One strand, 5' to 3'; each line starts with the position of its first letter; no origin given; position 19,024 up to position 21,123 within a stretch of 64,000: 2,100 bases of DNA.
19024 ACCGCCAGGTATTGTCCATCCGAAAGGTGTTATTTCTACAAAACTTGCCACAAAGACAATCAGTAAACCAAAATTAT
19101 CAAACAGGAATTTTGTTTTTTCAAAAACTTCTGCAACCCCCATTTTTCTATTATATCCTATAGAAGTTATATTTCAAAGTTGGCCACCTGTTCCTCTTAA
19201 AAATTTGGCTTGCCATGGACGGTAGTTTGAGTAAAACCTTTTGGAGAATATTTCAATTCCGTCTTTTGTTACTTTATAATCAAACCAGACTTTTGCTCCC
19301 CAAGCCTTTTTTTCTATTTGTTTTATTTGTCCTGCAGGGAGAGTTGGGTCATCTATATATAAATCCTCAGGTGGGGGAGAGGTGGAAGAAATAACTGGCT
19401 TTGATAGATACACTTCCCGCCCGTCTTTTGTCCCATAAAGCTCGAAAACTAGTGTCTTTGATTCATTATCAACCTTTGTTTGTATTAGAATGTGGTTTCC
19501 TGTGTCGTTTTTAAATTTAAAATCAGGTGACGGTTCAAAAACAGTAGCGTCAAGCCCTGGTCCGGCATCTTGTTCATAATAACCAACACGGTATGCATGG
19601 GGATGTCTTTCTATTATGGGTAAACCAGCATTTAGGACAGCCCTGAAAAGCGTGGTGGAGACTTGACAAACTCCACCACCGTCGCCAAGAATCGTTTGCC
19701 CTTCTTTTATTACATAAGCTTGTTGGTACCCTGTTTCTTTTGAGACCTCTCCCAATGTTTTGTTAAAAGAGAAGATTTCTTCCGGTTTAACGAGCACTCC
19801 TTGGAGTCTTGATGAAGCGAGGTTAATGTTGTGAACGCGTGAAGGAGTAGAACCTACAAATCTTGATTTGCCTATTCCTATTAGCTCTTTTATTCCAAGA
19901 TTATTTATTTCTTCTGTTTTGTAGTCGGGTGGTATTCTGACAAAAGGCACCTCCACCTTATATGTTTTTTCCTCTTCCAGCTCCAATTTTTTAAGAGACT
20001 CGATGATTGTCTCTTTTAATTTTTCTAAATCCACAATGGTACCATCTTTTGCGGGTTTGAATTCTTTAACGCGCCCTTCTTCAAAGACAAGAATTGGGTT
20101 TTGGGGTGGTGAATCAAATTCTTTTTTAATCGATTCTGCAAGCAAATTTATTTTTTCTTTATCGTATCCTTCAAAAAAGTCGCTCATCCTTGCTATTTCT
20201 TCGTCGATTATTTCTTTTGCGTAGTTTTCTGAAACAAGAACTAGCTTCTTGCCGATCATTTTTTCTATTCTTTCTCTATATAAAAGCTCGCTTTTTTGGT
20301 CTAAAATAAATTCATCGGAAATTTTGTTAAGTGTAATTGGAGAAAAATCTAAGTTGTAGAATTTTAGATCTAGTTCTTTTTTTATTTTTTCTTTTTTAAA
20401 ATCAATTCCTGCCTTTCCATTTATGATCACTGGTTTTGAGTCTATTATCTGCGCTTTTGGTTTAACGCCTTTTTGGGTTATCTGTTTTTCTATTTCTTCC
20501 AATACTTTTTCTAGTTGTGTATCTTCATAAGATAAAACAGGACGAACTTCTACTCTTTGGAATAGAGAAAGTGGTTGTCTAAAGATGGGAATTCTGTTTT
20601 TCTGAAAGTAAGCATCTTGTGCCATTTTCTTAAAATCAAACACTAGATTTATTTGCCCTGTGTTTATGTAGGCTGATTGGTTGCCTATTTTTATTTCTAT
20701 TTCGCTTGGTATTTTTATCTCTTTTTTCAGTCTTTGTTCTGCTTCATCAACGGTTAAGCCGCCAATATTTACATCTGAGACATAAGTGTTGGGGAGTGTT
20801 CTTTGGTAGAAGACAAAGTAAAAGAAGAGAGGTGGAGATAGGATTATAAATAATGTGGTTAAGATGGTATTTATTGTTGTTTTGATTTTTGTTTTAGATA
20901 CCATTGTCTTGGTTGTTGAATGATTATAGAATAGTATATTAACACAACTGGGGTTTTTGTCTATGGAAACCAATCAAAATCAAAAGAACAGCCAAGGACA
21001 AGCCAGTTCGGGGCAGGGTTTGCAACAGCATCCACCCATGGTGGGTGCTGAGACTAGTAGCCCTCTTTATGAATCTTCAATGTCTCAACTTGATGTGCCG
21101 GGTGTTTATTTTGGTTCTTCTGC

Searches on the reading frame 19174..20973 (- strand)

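Call 100: search_protein_families(library=pfam, proteins=[window:19174-20973:-], max_evalue=0.00001)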
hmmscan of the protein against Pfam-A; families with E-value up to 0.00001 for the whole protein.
window:19174-20973:- (599 aa): 2 families
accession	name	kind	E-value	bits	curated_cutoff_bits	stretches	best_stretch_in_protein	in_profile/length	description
PF04294.18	VanW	-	1.9e-45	154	27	1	379-505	2-124/130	VanW like protein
PF12229.13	PG_binding_4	-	1.2e-12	48.5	22.1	1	269-330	51-111/117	Putative peptidoglycan binding domain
